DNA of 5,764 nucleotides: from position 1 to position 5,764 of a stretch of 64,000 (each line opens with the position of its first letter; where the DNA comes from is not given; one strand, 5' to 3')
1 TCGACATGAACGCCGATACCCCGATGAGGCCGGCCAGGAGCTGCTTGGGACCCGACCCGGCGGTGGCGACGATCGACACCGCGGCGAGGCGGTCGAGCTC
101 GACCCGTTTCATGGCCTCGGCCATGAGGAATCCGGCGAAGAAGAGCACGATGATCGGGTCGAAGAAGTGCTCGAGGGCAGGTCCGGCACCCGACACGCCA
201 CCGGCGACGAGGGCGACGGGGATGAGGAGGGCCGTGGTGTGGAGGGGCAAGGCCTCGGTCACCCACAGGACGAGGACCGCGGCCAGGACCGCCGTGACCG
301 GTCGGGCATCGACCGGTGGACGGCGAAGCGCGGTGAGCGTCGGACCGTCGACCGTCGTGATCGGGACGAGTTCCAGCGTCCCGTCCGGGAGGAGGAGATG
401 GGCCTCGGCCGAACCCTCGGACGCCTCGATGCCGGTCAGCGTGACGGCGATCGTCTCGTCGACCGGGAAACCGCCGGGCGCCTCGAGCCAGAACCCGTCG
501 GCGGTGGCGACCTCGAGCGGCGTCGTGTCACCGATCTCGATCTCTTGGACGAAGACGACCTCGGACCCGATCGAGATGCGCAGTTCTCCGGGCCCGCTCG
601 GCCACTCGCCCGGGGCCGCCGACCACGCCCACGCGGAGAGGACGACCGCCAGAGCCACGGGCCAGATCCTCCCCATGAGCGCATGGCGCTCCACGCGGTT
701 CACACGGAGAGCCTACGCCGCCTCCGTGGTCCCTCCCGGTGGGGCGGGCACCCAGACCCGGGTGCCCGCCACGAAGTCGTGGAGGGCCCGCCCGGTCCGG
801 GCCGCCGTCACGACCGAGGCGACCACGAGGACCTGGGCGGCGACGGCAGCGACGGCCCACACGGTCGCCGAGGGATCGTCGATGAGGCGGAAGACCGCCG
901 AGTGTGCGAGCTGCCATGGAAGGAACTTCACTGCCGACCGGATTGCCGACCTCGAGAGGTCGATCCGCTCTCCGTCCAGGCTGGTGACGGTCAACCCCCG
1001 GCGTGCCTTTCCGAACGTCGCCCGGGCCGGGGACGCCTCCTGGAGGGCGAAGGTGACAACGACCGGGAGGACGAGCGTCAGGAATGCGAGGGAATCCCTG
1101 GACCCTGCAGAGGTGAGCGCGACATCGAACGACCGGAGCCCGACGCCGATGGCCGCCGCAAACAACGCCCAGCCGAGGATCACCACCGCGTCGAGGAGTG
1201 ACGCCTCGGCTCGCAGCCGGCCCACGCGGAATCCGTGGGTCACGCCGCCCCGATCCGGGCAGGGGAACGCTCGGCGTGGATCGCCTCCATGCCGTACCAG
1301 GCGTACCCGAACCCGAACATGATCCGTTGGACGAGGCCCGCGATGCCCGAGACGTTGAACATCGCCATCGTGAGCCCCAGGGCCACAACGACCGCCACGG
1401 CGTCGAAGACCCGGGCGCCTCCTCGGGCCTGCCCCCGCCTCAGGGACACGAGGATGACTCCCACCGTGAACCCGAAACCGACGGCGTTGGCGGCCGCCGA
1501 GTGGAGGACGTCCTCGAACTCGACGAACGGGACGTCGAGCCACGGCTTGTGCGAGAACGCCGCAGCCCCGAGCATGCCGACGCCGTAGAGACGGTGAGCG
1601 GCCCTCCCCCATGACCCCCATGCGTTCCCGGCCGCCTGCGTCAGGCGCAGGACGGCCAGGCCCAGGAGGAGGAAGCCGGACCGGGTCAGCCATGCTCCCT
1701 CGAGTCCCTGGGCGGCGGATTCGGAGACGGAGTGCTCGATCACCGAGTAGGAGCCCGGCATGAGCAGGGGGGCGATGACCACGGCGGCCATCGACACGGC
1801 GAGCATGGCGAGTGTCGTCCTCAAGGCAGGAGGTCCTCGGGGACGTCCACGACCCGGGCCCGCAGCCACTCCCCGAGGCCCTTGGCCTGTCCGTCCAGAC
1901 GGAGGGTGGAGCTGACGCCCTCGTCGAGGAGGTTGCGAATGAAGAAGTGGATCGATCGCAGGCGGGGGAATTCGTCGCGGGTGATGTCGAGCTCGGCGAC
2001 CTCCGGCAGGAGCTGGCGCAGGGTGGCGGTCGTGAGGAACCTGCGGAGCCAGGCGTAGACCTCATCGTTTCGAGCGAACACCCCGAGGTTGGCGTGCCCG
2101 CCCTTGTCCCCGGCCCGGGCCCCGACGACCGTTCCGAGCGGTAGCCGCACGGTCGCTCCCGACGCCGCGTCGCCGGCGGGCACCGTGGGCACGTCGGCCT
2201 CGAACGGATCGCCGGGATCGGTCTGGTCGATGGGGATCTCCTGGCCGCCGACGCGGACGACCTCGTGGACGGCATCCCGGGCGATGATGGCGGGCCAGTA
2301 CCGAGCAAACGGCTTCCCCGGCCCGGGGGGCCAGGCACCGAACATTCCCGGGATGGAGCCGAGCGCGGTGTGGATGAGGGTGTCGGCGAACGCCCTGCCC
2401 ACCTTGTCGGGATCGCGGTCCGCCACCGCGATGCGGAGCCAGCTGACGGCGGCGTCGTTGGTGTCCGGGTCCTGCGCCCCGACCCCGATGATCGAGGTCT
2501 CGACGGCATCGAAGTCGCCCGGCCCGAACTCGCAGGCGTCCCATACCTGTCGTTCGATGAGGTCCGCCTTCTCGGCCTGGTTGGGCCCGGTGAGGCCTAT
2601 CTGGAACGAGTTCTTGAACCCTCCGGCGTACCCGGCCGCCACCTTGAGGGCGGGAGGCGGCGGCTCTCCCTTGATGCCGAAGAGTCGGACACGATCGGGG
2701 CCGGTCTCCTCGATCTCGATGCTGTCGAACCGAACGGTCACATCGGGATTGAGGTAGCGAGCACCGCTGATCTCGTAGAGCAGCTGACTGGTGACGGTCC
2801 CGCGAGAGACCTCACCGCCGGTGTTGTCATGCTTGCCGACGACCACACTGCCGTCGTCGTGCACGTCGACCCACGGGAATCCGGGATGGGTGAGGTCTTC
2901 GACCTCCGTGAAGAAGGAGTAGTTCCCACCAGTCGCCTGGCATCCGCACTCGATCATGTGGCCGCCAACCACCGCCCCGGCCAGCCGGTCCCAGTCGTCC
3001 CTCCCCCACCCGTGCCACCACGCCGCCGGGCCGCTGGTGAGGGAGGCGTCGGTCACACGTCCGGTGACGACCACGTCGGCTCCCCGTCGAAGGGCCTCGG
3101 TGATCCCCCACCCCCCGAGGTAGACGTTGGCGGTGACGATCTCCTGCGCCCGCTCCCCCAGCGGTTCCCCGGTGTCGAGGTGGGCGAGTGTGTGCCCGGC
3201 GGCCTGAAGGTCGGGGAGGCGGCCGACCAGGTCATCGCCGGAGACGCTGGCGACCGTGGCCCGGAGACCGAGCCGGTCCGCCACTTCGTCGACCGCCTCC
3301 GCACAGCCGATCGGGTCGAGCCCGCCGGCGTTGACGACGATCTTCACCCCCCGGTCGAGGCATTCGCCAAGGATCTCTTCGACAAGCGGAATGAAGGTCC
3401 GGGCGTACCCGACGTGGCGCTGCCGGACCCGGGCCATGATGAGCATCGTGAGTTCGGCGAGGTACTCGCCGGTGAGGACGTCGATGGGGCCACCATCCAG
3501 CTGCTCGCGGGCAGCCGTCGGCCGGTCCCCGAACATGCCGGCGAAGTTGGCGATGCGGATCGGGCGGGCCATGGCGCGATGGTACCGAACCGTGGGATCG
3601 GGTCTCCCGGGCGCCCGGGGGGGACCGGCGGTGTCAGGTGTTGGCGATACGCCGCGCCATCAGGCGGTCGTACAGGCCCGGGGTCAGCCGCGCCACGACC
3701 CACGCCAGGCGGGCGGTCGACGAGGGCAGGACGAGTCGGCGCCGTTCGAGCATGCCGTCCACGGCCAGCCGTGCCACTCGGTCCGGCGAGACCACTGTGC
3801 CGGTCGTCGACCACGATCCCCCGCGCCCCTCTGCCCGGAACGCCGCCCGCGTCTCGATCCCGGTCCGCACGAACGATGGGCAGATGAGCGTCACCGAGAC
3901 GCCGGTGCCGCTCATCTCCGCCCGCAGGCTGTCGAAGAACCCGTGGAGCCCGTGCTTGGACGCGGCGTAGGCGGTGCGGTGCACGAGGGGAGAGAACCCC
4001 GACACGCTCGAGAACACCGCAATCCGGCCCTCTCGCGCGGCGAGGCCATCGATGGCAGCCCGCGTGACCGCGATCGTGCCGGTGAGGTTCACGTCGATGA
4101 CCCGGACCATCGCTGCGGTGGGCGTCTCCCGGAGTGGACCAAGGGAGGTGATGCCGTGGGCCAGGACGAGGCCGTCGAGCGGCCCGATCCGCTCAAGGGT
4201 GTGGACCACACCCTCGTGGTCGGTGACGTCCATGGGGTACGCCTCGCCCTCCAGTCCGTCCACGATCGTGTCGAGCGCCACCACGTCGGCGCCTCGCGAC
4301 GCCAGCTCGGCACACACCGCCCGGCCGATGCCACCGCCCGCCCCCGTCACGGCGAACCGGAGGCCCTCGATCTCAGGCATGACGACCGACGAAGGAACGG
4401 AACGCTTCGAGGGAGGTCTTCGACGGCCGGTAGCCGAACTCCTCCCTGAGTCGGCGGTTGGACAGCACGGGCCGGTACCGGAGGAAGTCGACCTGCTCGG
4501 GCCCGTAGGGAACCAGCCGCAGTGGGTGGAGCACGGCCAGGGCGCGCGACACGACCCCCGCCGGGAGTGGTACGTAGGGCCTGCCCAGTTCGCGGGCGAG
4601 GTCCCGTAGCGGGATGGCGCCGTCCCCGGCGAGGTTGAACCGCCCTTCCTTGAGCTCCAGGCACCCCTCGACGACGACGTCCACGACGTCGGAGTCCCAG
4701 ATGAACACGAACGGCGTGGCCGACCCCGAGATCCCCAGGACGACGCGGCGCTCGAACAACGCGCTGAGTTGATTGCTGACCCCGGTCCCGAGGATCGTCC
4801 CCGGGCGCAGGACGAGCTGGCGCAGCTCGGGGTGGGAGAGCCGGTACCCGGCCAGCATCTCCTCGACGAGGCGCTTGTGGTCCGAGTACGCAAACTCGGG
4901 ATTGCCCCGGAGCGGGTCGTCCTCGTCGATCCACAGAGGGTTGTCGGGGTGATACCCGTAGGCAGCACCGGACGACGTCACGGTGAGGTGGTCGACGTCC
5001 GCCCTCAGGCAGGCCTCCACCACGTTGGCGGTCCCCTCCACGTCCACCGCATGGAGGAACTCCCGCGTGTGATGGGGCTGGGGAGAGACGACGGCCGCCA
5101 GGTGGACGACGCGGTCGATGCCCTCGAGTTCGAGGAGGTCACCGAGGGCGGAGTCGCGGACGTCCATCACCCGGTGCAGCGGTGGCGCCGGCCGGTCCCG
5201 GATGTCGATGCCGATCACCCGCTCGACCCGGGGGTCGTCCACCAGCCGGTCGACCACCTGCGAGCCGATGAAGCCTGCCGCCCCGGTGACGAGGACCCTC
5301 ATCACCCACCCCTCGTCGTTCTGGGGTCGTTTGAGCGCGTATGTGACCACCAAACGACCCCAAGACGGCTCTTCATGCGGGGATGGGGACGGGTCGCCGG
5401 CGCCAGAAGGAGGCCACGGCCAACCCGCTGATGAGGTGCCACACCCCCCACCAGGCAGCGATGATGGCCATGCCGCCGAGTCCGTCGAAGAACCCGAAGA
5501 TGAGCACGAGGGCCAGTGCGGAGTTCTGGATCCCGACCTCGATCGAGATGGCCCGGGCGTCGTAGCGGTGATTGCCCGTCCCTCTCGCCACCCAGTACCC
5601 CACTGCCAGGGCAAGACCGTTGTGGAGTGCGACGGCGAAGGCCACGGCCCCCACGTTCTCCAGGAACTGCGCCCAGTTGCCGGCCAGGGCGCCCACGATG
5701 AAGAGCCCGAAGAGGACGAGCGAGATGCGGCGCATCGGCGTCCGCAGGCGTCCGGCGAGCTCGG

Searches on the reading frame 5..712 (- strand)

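Call 69: search_protein_families(library=pfam, proteins=[window:5-712:-], max_evalue=0.0001)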
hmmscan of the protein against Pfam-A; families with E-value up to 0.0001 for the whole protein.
window:5-712:- (236 aa): 2 families
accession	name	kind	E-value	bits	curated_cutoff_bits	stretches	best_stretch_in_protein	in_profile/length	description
PF03600.22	CitMHS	-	1.1e-11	44.9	31.9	1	147-235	1-89/336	Citrate transporter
PF00939.25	Na_sulph_symp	-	3.2e-09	36.8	27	1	137-230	31-128/472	Sodium:sulfate symporter transmembrane region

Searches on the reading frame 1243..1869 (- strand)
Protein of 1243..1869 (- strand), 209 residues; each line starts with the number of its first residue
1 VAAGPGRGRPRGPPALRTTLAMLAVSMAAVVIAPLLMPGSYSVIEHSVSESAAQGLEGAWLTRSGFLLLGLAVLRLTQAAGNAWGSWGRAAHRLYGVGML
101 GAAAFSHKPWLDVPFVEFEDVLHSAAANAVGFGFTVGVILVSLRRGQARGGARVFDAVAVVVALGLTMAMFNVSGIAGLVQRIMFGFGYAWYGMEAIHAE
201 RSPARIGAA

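Call 68: search_protein_families(library=pfam, proteins=[window:1243-1869:-], max_evalue=0.0001)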
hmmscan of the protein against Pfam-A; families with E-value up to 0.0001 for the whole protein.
window:1243-1869:- (209 aa): 1 family
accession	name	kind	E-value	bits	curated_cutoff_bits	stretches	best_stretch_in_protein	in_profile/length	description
PF06197.19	DUF998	-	1.7e-20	73.9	30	1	24-196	5-182/184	Protein of unknown function (DUF998)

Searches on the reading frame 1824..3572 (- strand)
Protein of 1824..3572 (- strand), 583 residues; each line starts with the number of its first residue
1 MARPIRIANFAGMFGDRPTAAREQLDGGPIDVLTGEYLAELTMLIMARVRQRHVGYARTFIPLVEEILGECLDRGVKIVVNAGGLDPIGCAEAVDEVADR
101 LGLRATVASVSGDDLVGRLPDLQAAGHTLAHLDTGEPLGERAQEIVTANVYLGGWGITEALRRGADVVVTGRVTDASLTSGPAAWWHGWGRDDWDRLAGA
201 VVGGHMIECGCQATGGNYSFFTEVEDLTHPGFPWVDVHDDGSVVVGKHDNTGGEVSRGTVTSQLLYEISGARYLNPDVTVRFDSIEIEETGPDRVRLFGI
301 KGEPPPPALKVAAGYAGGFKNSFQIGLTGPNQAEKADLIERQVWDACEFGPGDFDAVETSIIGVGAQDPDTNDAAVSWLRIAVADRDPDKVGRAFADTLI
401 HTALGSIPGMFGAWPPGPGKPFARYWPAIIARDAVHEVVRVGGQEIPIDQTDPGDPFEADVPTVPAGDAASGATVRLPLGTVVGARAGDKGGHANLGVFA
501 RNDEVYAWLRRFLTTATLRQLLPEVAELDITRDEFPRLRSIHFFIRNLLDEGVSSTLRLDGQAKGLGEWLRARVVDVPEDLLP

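Call 68: search_protein_families(library=pfam, proteins=[window:1824-3572:-], max_evalue=0.0001)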
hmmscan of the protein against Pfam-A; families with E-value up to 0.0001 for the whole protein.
window:1824-3572:- (583 aa): 2 families
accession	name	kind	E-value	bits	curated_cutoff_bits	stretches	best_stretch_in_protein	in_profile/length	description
PF07287.17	AtuA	-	6.4e-154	513.4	22.8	1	5-440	1-436/437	Acyclic terpene utilisation family protein AtuA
PF23544.1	AtuA_ferredoxin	-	4.5e-15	56.4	27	1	478-572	2-109/113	AtuA ferredoxin-like domain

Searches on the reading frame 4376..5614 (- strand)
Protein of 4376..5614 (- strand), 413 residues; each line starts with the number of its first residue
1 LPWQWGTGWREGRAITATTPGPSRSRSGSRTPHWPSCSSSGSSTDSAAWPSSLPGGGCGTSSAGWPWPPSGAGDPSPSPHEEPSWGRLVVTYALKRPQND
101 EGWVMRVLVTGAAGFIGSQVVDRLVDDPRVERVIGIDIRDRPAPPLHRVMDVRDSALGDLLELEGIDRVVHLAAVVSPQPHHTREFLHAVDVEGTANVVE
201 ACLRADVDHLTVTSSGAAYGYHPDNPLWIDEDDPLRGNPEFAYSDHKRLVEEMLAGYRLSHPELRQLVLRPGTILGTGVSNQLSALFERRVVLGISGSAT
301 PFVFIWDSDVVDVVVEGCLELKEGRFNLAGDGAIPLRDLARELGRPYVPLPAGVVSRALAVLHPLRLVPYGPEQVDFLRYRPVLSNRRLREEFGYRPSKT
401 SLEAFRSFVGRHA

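Call 68: search_protein_families(library=pfam, proteins=[window:4376-5614:-], max_evalue=0.0001)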
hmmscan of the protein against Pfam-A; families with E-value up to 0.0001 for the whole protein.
window:4376-5614:- (413 aa): 5 families
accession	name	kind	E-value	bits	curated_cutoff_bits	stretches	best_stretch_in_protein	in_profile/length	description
PF01370.27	Epimerase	-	2.4e-25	89.8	20.9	1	107-284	1-187/240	NAD dependent epimerase/dehydratase family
PF01073.25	3Beta_HSD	-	3.3e-19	69.4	22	1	108-282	1-189/280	3-beta hydroxysteroid dehydrogenase/isomerase family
PF16363.11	GDP_Man_Dehyd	-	3.6e-11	43.6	27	1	108-260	1-170/332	GDP-mannose 4,6 dehydratase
PF07993.18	NAD_binding_4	-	1.2e-08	34.9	20.1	1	164-287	87-223/258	Male sterility protein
PF02719.21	Polysacc_synt_2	-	3.1e-05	23.7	20.2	0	107-215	1-128/293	Polysaccharide biosynthesis protein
